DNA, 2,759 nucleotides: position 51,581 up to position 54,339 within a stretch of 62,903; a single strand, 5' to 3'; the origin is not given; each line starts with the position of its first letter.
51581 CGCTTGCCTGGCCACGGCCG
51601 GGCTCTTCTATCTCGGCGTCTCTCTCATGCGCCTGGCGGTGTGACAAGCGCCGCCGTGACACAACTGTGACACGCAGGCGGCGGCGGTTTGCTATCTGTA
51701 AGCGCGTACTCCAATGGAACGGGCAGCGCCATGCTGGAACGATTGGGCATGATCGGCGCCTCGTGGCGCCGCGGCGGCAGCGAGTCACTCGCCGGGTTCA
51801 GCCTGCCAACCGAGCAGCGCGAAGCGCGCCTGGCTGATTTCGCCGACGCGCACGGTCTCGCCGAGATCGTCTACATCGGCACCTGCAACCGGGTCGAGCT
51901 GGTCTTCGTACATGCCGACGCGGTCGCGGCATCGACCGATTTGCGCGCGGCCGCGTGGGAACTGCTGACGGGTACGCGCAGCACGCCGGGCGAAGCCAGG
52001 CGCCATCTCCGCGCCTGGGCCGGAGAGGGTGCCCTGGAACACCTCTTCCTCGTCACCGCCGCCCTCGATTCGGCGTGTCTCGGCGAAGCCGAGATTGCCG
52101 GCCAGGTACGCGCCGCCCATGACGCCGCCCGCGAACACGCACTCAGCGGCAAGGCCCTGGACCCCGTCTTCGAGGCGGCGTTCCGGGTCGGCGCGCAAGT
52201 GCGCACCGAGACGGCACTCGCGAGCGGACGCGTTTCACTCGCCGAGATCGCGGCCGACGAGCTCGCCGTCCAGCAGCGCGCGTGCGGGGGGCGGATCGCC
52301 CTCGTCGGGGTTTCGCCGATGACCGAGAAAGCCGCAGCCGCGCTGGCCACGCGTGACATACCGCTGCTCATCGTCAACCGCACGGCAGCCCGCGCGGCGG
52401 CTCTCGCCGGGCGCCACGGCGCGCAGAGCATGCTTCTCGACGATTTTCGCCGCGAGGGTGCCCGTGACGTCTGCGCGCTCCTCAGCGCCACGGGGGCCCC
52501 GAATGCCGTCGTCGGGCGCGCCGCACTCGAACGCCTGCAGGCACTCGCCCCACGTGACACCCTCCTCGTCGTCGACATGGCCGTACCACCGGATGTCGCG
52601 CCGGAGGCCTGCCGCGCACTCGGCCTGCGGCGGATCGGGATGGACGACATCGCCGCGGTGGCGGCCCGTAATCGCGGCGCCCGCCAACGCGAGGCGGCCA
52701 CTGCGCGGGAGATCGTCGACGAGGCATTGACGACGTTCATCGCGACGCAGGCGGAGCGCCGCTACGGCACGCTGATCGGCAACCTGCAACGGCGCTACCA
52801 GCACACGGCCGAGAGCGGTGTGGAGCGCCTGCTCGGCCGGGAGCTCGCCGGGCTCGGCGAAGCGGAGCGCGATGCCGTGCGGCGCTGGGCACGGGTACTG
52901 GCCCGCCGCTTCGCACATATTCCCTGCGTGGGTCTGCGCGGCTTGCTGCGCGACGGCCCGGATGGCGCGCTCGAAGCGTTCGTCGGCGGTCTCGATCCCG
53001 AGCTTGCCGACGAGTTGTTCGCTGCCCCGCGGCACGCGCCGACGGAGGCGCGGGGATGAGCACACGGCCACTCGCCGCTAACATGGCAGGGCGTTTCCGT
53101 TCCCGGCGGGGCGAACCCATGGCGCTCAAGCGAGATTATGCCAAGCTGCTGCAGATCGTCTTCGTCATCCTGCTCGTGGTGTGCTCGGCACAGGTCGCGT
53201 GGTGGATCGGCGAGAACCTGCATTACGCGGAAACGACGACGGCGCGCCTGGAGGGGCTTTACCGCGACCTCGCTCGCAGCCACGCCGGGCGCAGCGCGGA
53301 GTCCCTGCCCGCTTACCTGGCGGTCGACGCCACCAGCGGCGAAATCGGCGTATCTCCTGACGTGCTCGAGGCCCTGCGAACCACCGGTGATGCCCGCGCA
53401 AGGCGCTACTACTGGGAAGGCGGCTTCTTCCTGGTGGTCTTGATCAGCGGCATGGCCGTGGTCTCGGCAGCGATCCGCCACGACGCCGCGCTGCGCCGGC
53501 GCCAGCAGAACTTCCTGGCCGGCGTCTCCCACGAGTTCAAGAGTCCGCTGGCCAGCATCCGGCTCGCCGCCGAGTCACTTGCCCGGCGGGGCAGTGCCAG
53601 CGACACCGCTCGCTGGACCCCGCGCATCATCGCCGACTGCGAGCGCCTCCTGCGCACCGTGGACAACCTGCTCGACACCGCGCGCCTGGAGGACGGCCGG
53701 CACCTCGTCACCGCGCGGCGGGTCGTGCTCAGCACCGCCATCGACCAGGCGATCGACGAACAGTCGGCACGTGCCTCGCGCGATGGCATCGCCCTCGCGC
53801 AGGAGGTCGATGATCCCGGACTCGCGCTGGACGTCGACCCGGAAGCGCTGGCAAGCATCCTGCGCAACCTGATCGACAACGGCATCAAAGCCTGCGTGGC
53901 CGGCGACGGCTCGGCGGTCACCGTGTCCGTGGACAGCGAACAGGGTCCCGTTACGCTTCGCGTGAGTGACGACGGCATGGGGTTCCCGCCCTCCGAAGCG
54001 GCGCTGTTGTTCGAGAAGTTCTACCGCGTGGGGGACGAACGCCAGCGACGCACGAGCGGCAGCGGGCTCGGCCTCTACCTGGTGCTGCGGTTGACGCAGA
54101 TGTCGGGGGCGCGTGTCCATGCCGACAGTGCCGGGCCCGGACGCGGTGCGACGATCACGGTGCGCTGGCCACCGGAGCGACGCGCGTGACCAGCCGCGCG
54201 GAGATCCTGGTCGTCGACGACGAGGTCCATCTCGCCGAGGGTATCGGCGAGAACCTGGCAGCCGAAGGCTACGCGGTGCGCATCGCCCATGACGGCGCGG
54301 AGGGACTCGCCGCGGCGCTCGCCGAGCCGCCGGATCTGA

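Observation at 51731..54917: Divergent glutamyl-tRNA-reductase paralogue heading a two-component operon next to ppsR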

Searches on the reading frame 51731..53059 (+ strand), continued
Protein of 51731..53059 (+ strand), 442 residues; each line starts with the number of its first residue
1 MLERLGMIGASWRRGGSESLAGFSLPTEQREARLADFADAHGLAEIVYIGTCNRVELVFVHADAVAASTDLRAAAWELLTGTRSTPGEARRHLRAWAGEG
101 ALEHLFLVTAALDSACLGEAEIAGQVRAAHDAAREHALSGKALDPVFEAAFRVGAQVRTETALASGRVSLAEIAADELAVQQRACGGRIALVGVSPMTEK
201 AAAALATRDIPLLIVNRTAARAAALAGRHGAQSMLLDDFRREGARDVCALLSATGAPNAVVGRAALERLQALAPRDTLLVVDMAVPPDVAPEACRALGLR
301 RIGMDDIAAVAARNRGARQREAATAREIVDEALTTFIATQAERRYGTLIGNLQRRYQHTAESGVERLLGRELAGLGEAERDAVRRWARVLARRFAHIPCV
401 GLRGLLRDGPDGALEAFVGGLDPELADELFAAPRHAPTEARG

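Call 37: search_dna_similar(query=L001:11033-12031:+, collection=plasmids, mode=protein, max_rows=40, max_evalue=1e-20)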
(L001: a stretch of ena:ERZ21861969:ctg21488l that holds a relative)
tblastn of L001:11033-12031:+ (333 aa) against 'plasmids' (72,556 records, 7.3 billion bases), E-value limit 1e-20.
Records with a match: 663; places in all: 664; records where one place covers at least 80% of the query: 654.
Best place of each record, by identity: <60% 663.
By first word of the organism name: Klebsiella 562; Escherichia 34; Sinorhizobium 7; Acinetobacter 6; Vibrio 6; Picosynechococcus 3; Pasteurella 3; Bacillus 2; Listeria 2; Trichormus 2; and 31 more.
By predicted mobility (MOB-suite, as given by PLSDB): non-mobilizable 486; conjugative 153; mobilizable 24.
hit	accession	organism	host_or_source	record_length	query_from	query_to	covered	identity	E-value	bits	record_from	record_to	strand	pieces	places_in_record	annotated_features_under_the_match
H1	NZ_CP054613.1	Paenibacillus cellulosilyticus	cell culture,soil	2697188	27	333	92%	53.4%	8e-94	311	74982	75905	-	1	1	none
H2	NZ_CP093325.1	Bacillus sp. N5-665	whole organism,peat soil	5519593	27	333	92%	52.4%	1e-93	311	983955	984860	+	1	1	none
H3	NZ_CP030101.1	Listeria monocytogenes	Environment,water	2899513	27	327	90%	52.8%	9e-92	306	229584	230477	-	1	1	none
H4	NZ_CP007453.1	Peptoclostridium acidaminophilum DSM 3953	black mud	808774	27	326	90%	52.8%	1e-84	285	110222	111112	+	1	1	hemB: porphobilinogen synthase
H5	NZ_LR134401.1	Listeria monocytogenes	Homo sapiens,Vein blood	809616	27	326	90%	52.3%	5e-91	303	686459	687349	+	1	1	hemB: porphobilinogen synthase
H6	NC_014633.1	Ilyobacter polytropus DSM 2926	marine mud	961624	37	333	89%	52.5%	2e-91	305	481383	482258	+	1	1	hemB: porphobilinogen synthase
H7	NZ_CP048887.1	Priestia megaterium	culture,agricultural soil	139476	27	333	92%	50.8%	2e-92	307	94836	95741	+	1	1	hemB: porphobilinogen synthase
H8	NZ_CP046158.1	Leptolyngbya sp. BL0902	cell culture,open pond on an algae farm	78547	27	331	92%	50.6%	1e-86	291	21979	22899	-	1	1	hemB: porphobilinogen synthase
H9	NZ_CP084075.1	Fusobacterium vincentii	-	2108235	27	333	92%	50.2%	1e-95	317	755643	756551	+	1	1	none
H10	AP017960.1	[Synechococcus] sp. NIES-970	-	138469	27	326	90%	51.0%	1e-85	288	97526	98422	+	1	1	hemB-II: delta-aminolevulinic acid dehydratase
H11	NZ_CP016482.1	Picosynechococcus sp. PCC 7117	cell culture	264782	27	327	90%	50.5%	5e-85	286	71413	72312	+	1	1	hemB: porphobilinogen synthase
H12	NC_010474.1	Picosynechococcus sp. PCC 7002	-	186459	27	327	90%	50.5%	4e-84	284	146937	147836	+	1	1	hemB: porphobilinogen synthase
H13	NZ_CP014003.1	Picosynechococcus sp. PCC 73109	cell culture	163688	27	327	90%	50.5%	8e-83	280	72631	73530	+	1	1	hemB: porphobilinogen synthase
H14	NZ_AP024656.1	Arthrobacter sp. NicSoilB8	-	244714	27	333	92%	49.4%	3e-81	275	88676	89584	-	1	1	hemB: porphobilinogen synthase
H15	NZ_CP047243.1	Trichormus variabilis 0441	cell culture,thermal spring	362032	37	326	87%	52.2%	2e-85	287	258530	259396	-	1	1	hemB: porphobilinogen synthase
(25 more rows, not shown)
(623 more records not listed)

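Call 49: predict_structure(alignment_id=A1)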
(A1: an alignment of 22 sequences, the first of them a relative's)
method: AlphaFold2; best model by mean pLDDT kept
length: 442 residues; sequences in the alignment: 22
mean_pLDDT: 86.5   pTM: 0.67
mean pLDDT of the five models: 86.5, 85.8, 83.1, 82.1, 80.7
residues with pLDDT >= 90: 241; 70-90: 145; 50-70: 49; < 50: 7
segments of 3 or more residues with pLDDT < 50: 439-442
pLDDT, mean of each block of 10 residues (from residue 1): 91 60 88 97 96 91 83 96 93 92 94 78 92 96 95 91 77 94 95 91 94 97 95 97 95 91 95 91 93 95 92 81 89 86 74 79 87 89 81 70 64 66 68 57 36
secondary structure, 60 per line:
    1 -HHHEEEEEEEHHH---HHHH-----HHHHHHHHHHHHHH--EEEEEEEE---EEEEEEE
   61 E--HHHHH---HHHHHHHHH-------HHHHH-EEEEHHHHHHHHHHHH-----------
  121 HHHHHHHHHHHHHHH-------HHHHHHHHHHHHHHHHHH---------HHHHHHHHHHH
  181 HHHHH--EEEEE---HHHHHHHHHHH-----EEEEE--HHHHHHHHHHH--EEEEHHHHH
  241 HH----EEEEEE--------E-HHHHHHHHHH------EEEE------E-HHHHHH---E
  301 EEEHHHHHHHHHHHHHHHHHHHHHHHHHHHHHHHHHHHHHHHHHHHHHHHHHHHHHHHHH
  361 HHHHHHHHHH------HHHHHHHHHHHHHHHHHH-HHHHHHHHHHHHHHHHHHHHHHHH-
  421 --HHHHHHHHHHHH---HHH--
elements in order: E5-11 H18-21 H27-40 E43-50 E54-61 H64-68 H72-80 H88-92 E94-97 H98-109 H121-135 H143-160 H170-185 E188-192 H196-206 E212-216 H219-229 E232-235 H236-242 E247-252 H263-272 E279-282 H291-296 E300-303 H304-370 H377-394 H396-419 H423-434
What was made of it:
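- The Rossmann beta-alpha-beta is modelled with pLDDT above 90 (call 49).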

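Call 56: fold_search(model_id=the predicted structure, library=pdb)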
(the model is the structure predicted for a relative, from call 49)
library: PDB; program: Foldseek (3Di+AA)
matches with E <= 10: 1688; with E <= 0.001: 61
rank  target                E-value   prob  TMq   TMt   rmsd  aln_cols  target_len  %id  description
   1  1gpj                  1.2e-22  1.00  0.59  0.64   9.7       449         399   24  Glutamyl-tRNA Reductase from Methanopyrus kandleri (released 2002-01-04)
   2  5yjl_A                1.5e-20  1.00  0.47  0.50  11.9       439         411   22  Crystal structure of Arabidopsis glutamyl-tRNA reductase in complex with NADPH and GBP (released 2018-05-30)
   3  5che_A                4.2e-20  1.00  0.47  0.48  11.9       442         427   22  Crystal structure of Arabidopsis glutamyl-tRNA reductase in complex with its regulatory proteins (released 2016-02-03)
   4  4n7r_A                2.3e-19  1.00  0.47  0.50  11.7       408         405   25  Crystal structure of Arabidopsis glutamyl-tRNA reductase in complex with its binding protein (released 2014-05-14)
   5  5che_B                4.5e-19  1.00  0.46  0.48  11.7       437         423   22  Crystal structure of Arabidopsis glutamyl-tRNA reductase in complex with its regulatory proteins (released 2016-02-03)
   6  5yjl_B                1.0e-18  1.00  0.47  0.50  12.1       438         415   23  Crystal structure of Arabidopsis glutamyl-tRNA reductase in complex with NADPH and GBP (released 2018-05-30)
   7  4n7r_B                1.2e-16  1.00  0.46  0.52  11.3       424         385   21  Crystal structure of Arabidopsis glutamyl-tRNA reductase in complex with its binding protein (released 2014-05-14)
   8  3oj0                  7.7e-06  1.00  0.27  0.79   3.2       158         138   20  Crystal structure of glutamyl-tRNA reductase from Thermoplasma volcanium (nucleotide binding domain) (released 2010-09-01)
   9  2rir_E                1.2e-05  1.00  0.27  0.39   7.4       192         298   15  Crystal structure of dipicolinate synthase, A chain, from Bacillus subtilis (released 2007-10-23)
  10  3d4o_B                2.2e-05  1.00  0.27  0.39  11.6       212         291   17  Crystal structure of dipicolinate synthase subunit A (NP_243269.1) from BACILLUS HALODURANS at 2.10 A resolution (released 2008-07-08)
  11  2rir_A                3.0e-05  1.00  0.26  0.37   6.1       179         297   15  Crystal structure of dipicolinate synthase, A chain, from Bacillus subtilis (released 2007-10-23)
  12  3d4o_C                3.0e-05  1.00  0.27  0.39  11.9       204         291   16  Crystal structure of dipicolinate synthase subunit A (NP_243269.1) from BACILLUS HALODURANS at 2.10 A resolution (released 2008-07-08)
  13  2cy0_A                9.2e-05  1.00  0.24  0.39   9.3       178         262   20  Crystal Structure of Shikimate 5-Dehydrogenase (AroE) from Thermus Thermophilus HB8 in complex with NADP (released 2005-07-12)
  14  4fpx_A                9.7e-05  1.00  0.25  0.39   7.5       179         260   16  Crystal Structure of Shikimate Dehydrogenase (aroE) Q237N Mutant from Helicobacter pylori (released 2012-12-26)
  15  1wxd_A                9.7e-05  1.00  0.24  0.38   9.8       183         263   20  Crystal Structure of Shikimate 5-Dehydrogenase (AroE) from Thermus Thermophilus HB8 (released 2005-02-01)
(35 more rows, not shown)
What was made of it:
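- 51731..53059 (+): hemA*: divergent glutamyl-tRNA reductase (442 aa) with GVSPMT in place of the GxGxxG NADPH loop and IGxSWR in place of NHKTAP. The AF2 model has pLDDT 86.5, and its top Foldseek hits are GluTR structures (calls 49, 56).
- On Glutamyl-tRNA reductase (HemA/GluTR): The AF2 model has pLDDT 86.5, and its top Foldseek hits are 1gpj, 5yjl, 5che and 4n7r (calls 49, 56).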

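Call 57: search_dna_similar(query=window:51731-53056:+, collection=plasmids, mode=protein, max_rows=60, max_evalue=1e-8)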
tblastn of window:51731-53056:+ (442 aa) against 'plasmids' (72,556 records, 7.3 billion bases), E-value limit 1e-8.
Records with a match: 40; places in all: 40; records where one place covers at least 80% of the query: 0.
Best place of each record, by identity: <60% 40.
By first word of the organism name: Escherichia 13; Acinetobacter 6; Klebsiella 6; Neisseria 2; Proteus 2; Listeria 2; Salmonella 1; Peptoclostridium 1; Nostoc 1; Nocardia 1; and 5 more.
By predicted mobility (MOB-suite, as given by PLSDB): non-mobilizable 34; mobilizable 4; conjugative 2.
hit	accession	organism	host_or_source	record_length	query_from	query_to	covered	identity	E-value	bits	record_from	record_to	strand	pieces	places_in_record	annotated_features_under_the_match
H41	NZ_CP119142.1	Neisseria gonorrhoeae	Homo sapiens,whole organism,synovial ...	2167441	36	352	72%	31.7%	3e-13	79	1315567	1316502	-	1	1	none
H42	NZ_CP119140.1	Neisseria gonorrhoeae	Homo sapiens,whole organism,blood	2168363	36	352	72%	31.7%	3e-13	79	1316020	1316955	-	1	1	none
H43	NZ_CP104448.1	Acinetobacter baumannii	Homo sapiens,sputum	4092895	8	349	77%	29.1%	4e-11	73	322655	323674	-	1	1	none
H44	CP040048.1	Acinetobacter baumannii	Homo sapiens,blood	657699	8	349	77%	28.9%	3e-11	74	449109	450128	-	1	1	glutamyl-tRNA reductase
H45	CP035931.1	Acinetobacter baumannii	Homo sapiens,blood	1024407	8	349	77%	28.9%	3e-11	74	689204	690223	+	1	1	glutamyl-tRNA reductase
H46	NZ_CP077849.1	Acinetobacter baumannii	Homo sapiens,Rectal swab_P28_BU14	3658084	8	349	77%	28.9%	3e-11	74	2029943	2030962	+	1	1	none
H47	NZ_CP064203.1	Acinetobacter baumannii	Homo sapiens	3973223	8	349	77%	28.9%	3e-11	74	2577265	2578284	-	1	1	none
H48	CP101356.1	Salmonella enterica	chicken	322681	47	338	66%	32.2%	6e-12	76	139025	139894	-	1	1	hemA: glutamyl-tRNA reductase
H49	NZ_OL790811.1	Proteus mirabilis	-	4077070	47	337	66%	32.3%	1e-15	87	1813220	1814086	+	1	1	none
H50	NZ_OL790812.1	Proteus mirabilis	-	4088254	47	337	66%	32.3%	1e-15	87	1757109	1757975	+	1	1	none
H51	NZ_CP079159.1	Klebsiella pneumoniae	Homo sapiens,Endotracheal aspirate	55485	47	338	66%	32.0%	5e-11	73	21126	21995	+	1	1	hemA: glutamyl-tRNA reductase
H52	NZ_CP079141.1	Klebsiella pneumoniae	Homo sapiens,blood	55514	47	338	66%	32.0%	5e-11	73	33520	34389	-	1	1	hemA: glutamyl-tRNA reductase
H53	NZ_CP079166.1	Klebsiella pneumoniae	Homo sapiens,Endotracheal aspirate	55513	47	338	66%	32.0%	5e-11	73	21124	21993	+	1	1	hemA: glutamyl-tRNA reductase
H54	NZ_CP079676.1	Klebsiella pneumoniae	Homo sapiens,Endotracheal aspirate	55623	47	338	66%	32.0%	5e-11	73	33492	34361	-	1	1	hemA: glutamyl-tRNA reductase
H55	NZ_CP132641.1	Klebsiella pneumoniae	Homo sapiens,respiratory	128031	47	338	66%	32.0%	5e-11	73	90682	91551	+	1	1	hemA: glutamyl-tRNA reductase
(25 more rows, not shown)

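Call 77: search_protein_families(library=pfam, proteins=[L083:11371-12183:+, L083:12253-13629:+, L083:13722-17981:+, L083:8336-9172:+, L083:9165-9854:+, L001:16473-17207:+], max_evalue=0.001)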
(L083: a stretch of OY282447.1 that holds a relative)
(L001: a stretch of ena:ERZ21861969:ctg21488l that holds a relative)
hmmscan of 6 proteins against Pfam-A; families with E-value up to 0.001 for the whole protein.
L083:11371-12183:+ (270 aa): 1 family
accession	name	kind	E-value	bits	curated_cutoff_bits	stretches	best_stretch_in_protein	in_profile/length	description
PF02668.22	TauD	-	6.8e-61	206.9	27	1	17-262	7-266/267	Taurine catabolism dioxygenase TauD, TfdA family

L083:12253-13629:+ (458 aa): 1 family
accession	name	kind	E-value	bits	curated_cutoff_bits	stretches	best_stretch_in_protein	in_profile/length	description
PF01650.23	Peptidase_C13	-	4.7e-18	66.1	22.8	1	308-448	104-254/258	Peptidase C13 family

L083:13722-17981:+ (1419 aa): 5 families
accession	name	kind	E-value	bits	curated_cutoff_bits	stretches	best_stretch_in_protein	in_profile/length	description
PF07995.17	GSDH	-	2.8e-22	79.9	25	1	121-340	38-227/332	Glucose / Sorbosone dehydrogenase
PF03478.24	Beta-prop_KIB1-4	-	3.5e-07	30.4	27.4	0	746-821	112-179/242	KIB1-4 beta-propeller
PF19526.4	Slr4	-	4.8e-06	26.5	25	0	488-532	265-308/370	S-layer protein Slr4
PF08450.18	SGL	-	0.00037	20.6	26.3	0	838-1056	10-221/246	SMP-30/Gluconolactonase/LRE-like region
PF19755.4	DUF6242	-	0.00052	20.4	29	0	753-808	150-206/217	Domain of unknown function (DUF6242)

L083:8336-9172:+ (278 aa): 0 families

L083:9165-9854:+ (229 aa): 0 families

L001:16473-17207:+ (244 aa): 1 family
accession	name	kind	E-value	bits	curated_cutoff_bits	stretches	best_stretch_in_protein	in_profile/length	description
PF06778.18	Chlor_dismutase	-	1.2e-13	51.6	25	1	137-238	93-188/189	Chlorite dismutase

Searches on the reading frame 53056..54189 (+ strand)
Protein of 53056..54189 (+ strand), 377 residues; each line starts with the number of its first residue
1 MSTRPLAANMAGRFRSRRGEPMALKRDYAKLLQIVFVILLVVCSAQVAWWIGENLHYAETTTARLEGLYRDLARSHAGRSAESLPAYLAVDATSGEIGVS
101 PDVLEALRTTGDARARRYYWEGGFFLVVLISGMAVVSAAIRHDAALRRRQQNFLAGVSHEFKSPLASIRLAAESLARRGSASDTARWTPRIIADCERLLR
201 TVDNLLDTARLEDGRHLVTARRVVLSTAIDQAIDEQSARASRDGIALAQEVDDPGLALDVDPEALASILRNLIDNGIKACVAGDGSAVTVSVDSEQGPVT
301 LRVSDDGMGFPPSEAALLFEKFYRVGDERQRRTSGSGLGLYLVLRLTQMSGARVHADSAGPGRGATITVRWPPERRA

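Call 3: search_protein_families(library=pfam, proteins=[window:53056-54189:+], max_evalue=0.01)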
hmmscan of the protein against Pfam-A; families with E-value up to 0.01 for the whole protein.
window:53056-54189:+ (377 aa): 4 families
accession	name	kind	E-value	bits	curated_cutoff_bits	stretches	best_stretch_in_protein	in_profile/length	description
PF02518.31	HATPase_c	-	1.7e-24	86.9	26.4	1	261-374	2-110/111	Histidine kinase-, DNA gyrase B-, and HSP90-like ATPase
PF00512.31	HisKA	-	4.2e-15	56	26.9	1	150-214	2-66/66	His Kinase A (phospho-acceptor) domain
PF13581.12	HATPase_c_2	-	0.00012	22.5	27.4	1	283-349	51-111/127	Histidine kinase-like ATPase domain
PF14501.12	HATPase_c_5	-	0.00076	19.8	22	1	262-355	3-87/102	GHKL domain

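Call 4: search_protein_families(library=ncbifam, proteins=[window:53056-54189:+], max_evalue=0.01)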
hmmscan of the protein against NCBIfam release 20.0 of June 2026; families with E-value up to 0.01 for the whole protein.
window:53056-54189:+ (377 aa): 78 families (the best 25 are shown)
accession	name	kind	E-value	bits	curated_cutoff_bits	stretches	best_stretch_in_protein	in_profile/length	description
NF046044.1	PnpS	equivalog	1.3e-38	133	400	1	132-371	152-389/390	two-component system histidine kinase PnpS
TIGR02966.1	phoR_proteo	equivalog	3.3e-36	125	334.2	1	144-369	108-331/333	phosphate regulon sensor histidine kinase PhoR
NF033092.0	HK_WalK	equivalog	2.4e-35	122.2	725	1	130-372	352-593/594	cell wall metabolism sensor histidine kinase WalK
NF040691.1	MtrAB_MtrB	equivalog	1e-34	120.5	450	1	135-372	256-491/507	MtrAB system histidine kinase MtrB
NF008312.0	PRK11100.1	equivalog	1.2e-33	116.7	356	1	150-370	256-471/477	two-component system sensor histidine kinase CreC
NF041735.1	hist_kin_RppB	equivalog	7.1e-32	110.7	400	1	130-371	196-437/438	two-component system sensor histidine kinase RppB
NF007007.0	PRK09470.1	equivalog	1e-27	97.2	486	1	147-369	242-455/463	envelope stress sensor histidine kinase CpxA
NF047874.1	MASE3_PAS_HK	subfamily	1.6e-27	96.6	560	1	140-372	388-624/655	MASE3 domain-containing sensor histidine kinase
NF012163.2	BaeS_SmeS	equivalog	3.6e-26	92.1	500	1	147-370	239-455/457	sensor histidine kinase efflux regulator BaeS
TIGR01386.1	cztS_silS_copS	subfamily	3.4e-25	88.9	292.55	1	148-359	239-446/457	heavy metal sensor histidine kinase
NF041832.1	near_NosP_CTERM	subfamily_domain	1.7e-24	86.6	400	1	151-373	8-225/370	NahK/ErcS family hybrid sensor histidine kinase/response regulator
NF007898.0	PRK10604.1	equivalog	5.9e-24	85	478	1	150-374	212-424/433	two-component system sensor histidine kinase RstB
TIGR02956.1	TMAO_torS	equivalog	1.5e-23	82.9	676.5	1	150-366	464-675/967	TMAO reductase system sensor histidine kinase/response regulator TorS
NF007664.1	PRK10337.1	equivalog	2.8e-23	82.3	475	1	141-371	222-442/442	quorum sensing histidine kinase QseC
NF008025.0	PRK10755.1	equivalog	1e-22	80.3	314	1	142-371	136-354/362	two-component system sensor histidine kinase PmrB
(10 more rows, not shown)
